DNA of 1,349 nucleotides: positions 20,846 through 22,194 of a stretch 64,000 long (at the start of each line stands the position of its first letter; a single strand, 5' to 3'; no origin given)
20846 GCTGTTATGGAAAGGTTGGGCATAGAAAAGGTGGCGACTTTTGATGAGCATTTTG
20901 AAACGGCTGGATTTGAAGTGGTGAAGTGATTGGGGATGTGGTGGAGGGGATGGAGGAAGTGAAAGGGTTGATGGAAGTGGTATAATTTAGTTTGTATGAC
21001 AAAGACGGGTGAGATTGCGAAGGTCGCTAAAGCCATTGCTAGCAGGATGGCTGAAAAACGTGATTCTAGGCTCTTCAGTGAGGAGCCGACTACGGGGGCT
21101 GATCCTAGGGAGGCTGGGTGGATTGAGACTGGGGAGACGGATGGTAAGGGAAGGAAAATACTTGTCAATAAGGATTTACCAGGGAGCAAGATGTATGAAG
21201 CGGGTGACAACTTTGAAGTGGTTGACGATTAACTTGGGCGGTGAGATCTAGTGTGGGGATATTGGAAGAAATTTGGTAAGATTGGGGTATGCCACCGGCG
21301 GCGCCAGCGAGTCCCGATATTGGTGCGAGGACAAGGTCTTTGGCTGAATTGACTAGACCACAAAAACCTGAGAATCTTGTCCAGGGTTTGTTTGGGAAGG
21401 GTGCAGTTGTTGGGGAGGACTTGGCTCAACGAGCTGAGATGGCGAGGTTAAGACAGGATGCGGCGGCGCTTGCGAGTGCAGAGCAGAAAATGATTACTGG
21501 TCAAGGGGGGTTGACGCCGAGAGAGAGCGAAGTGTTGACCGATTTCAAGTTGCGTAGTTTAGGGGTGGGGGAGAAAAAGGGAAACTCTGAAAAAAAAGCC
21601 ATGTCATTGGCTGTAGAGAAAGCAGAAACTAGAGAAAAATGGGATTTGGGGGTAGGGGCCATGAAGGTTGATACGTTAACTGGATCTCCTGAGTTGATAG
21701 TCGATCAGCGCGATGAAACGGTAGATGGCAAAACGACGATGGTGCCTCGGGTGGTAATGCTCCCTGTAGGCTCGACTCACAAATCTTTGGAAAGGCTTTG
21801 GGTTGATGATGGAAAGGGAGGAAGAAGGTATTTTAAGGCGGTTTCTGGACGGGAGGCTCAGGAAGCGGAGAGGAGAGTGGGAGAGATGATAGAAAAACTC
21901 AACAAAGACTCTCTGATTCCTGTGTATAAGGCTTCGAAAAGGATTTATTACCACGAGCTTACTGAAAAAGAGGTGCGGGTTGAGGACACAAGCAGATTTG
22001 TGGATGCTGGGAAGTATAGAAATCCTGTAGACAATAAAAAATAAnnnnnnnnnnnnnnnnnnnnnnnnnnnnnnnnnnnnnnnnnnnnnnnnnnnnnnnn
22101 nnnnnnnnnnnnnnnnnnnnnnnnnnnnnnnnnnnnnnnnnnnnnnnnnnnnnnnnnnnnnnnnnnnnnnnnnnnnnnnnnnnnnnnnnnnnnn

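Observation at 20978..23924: Six-gene operon of unknown function with internal paralogy and a terminal glycine-zipper membrane peptide, embedded in a toxin-antitoxin island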

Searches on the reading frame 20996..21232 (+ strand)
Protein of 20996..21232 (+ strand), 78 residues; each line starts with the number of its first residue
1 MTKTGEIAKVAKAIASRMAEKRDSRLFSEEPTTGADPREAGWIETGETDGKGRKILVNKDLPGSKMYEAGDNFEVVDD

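Call 4: search_protein_families(library=pfam, proteins=[window:20996-21232:+], max_evalue=1)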
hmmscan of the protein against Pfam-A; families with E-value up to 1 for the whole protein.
window:20996-21232:+ (78 aa): 0 families

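Call 5: search_protein_families(library=phrogs, proteins=[window:20996-21232:+], max_evalue=1)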
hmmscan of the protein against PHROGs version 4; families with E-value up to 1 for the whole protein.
window:20996-21232:+ (78 aa): 0 families

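Call 6: search_protein_families(library=ncbifam, proteins=[window:20996-21232:+], max_evalue=1)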
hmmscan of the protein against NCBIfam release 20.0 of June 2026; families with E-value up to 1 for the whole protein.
window:20996-21232:+ (78 aa): 0 families

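Call 64: search_protein_families(library=padloc, proteins=[window:20996-21232:+], max_evalue=1)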
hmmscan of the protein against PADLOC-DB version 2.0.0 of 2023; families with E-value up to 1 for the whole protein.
window:20996-21232:+ (78 aa): 0 families

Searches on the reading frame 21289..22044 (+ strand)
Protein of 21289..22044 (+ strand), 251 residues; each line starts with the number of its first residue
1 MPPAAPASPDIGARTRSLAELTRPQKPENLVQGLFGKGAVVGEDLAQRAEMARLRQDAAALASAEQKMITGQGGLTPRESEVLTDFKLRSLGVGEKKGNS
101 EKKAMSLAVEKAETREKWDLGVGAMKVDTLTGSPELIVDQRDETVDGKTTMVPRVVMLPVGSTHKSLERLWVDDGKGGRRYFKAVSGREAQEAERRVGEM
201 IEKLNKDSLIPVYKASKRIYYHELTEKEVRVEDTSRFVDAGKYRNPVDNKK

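Call 4: search_protein_families(library=pfam, proteins=[window:21289-22044:+], max_evalue=1)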
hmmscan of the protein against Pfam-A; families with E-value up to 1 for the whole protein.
window:21289-22044:+ (251 aa): 1 family
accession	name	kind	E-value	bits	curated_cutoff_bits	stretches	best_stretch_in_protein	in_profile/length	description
PF09374.15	PG_binding_3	-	0.18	12.4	24.6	0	174-230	20-63/76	Predicted Peptidoglycan domain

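Call 5: search_protein_families(library=phrogs, proteins=[window:21289-22044:+], max_evalue=1)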
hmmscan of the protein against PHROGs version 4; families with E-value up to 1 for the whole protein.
window:21289-22044:+ (251 aa): 2 families
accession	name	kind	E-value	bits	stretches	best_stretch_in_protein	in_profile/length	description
phrog_19870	-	unknown function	0.13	12.3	1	96-207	77-192/459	-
phrog_32712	-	unknown function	0.56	11.9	0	137-161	32-56/94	-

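Call 6: search_protein_families(library=ncbifam, proteins=[window:21289-22044:+], max_evalue=1)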
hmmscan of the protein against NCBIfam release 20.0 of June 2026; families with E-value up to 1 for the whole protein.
window:21289-22044:+ (251 aa): 0 families

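Call 19: find_homologous_proteins(query=window:21289-22044:+, max_evalue=0.01)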
Query window:21289-22044:+ (251 aa): 1 proteins with E <= 0.01 among 1428 candidates.
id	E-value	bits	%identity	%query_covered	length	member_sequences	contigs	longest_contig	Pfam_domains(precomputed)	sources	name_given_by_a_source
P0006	3.1e-157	539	100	100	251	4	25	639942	-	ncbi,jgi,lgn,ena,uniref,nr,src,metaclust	ncbi:hypothetical protein A2634_01350 [Candidatus Amesbacteria bacterium RIFCSPHIGHO2_01_FULL_48_32]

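Call 28: find_related_loci(query=window:21289-22044:+, collection=genome_contigs, flank=10000)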
Query window:21289-22044:+ (251 aa) in genome_contigs; peptide patterns used: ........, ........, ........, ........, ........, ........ (x = any residue, [..] = any of these).
179 stretches matched a pattern, but none encodes a relative of the query by tblastn (E <= 1e-3).

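Call 64: search_protein_families(library=padloc, proteins=[window:21289-22044:+], max_evalue=1)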
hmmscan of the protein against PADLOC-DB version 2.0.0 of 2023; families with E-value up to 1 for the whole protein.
window:21289-22044:+ (251 aa): 0 families

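Call 80: search_solved_structures(query=A6, max_evalue=1)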
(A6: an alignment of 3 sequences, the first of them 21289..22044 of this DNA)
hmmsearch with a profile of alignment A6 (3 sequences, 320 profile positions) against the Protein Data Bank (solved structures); distinct sequences matched with E-value up to 1: 0.
